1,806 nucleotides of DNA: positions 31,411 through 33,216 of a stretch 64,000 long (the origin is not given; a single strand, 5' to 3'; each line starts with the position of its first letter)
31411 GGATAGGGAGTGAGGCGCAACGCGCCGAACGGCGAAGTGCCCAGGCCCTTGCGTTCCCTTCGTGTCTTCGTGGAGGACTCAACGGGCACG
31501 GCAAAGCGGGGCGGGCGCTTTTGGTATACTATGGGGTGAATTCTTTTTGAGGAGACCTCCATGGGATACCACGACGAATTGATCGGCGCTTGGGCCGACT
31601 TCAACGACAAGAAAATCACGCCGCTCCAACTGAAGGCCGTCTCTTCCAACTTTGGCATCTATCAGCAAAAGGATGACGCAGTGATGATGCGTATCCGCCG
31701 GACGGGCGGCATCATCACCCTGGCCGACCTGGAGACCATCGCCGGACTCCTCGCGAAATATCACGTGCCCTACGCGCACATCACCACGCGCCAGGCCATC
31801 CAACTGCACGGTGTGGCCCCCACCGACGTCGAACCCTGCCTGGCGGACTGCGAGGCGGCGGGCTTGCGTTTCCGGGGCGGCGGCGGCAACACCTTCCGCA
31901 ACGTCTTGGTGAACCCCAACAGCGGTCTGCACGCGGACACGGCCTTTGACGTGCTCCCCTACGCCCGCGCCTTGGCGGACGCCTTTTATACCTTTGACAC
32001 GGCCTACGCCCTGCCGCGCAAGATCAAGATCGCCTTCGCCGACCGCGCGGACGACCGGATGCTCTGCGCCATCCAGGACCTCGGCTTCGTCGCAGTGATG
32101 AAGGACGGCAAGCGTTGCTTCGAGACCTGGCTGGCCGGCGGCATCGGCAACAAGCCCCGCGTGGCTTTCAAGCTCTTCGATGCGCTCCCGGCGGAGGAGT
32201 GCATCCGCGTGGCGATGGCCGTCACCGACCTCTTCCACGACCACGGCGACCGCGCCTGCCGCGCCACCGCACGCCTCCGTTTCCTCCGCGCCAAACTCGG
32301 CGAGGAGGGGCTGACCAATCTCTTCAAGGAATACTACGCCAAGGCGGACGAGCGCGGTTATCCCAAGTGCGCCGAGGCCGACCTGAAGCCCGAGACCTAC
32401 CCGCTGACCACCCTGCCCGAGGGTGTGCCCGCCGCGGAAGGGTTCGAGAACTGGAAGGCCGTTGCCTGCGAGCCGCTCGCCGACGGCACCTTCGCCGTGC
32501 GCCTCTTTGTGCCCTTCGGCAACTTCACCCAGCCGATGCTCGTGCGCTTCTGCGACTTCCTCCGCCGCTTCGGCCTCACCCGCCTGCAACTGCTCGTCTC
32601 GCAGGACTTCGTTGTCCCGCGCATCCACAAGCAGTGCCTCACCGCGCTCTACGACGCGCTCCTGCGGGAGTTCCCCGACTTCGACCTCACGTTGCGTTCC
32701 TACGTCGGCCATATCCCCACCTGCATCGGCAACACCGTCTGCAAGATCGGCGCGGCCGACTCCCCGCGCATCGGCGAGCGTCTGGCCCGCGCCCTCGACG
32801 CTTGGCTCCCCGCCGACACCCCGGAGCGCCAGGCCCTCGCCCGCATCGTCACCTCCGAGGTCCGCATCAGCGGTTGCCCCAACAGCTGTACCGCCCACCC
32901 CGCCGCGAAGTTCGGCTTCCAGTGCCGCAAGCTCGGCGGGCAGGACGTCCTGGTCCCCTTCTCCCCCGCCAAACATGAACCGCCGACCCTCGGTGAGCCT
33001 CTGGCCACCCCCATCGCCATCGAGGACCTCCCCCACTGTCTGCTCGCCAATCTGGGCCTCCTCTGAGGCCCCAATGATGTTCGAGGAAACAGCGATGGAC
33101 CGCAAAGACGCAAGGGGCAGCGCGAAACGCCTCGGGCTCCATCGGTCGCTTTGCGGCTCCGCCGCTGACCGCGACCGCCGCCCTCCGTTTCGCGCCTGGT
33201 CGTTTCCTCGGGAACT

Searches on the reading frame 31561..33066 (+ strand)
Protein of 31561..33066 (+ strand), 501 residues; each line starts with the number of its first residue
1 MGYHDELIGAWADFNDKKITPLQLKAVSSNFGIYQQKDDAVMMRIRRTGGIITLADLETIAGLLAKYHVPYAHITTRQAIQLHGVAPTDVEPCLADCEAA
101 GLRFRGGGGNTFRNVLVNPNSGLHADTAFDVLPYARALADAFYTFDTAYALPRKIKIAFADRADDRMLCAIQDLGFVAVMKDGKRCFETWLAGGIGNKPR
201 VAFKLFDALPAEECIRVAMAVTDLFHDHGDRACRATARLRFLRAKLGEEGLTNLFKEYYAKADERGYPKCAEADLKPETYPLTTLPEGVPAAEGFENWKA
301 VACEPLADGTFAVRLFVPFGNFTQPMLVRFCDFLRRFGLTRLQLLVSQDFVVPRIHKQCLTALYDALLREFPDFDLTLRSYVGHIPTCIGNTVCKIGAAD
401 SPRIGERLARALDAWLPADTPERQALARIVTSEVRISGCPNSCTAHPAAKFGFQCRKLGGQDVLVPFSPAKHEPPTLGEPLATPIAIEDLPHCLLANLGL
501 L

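Call 49: find_encoding_contigs(protein=window:31561-33066:+, flank=10000, max_places=10)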
Protein window:31561-33066:+ (501 aa): 18 contigs read that carry it; 5 places shown.
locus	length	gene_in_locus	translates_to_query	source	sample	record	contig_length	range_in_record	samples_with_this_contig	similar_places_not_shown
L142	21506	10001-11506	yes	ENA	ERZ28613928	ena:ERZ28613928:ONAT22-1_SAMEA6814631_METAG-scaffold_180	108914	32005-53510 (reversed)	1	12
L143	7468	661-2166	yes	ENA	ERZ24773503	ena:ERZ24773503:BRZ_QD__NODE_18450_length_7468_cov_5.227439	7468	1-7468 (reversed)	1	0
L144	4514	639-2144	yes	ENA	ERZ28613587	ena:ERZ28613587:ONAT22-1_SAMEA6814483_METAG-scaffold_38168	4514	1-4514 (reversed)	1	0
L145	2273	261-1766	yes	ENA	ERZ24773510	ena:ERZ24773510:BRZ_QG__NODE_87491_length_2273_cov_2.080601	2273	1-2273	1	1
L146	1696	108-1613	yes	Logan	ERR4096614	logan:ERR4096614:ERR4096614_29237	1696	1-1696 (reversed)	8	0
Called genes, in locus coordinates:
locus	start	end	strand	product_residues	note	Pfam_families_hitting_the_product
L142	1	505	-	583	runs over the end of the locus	PF00672:HAMP (weak), PF00512:HisKA, PF02518:HATPase_c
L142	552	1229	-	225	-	PF00072:Response_reg, PF00486:Trans_reg_C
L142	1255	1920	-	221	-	PF01895:PhoU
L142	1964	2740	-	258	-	PF00005:ABC_tran, PF13304:AAA_21 (faint)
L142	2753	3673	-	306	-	PF00528:BPD_transp_1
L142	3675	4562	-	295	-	PF00528:BPD_transp_1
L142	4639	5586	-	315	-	PF12849:PBP_like_2, PF12727:PBP_like (weak)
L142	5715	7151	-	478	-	-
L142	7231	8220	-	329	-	PF00528:BPD_transp_1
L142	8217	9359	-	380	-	PF00528:BPD_transp_1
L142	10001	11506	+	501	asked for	PF03460:NIR_SIR_ferr, PF01077:NIR_SIR, PF03460:NIR_SIR_ferr (weak)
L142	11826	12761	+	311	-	PF00359:PTS_EIIA_2, PF00571:CBS (weak)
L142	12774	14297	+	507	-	PF00654:Voltage_CLC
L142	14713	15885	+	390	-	PF00155:Aminotran_1_2, PF01053:Cys_Met_Meta_PP (weak), PF00266:Aminotran_5 (weak), PF01041:DegT_DnrJ_EryC1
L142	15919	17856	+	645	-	-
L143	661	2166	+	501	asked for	PF03460:NIR_SIR_ferr, PF01077:NIR_SIR, PF03460:NIR_SIR_ferr (weak)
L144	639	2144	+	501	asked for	PF03460:NIR_SIR_ferr, PF01077:NIR_SIR, PF03460:NIR_SIR_ferr (weak)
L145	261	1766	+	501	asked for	PF03460:NIR_SIR_ferr, PF01077:NIR_SIR, PF03460:NIR_SIR_ferr (weak)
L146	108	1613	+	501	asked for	PF03460:NIR_SIR_ferr, PF01077:NIR_SIR, PF03460:NIR_SIR_ferr (weak)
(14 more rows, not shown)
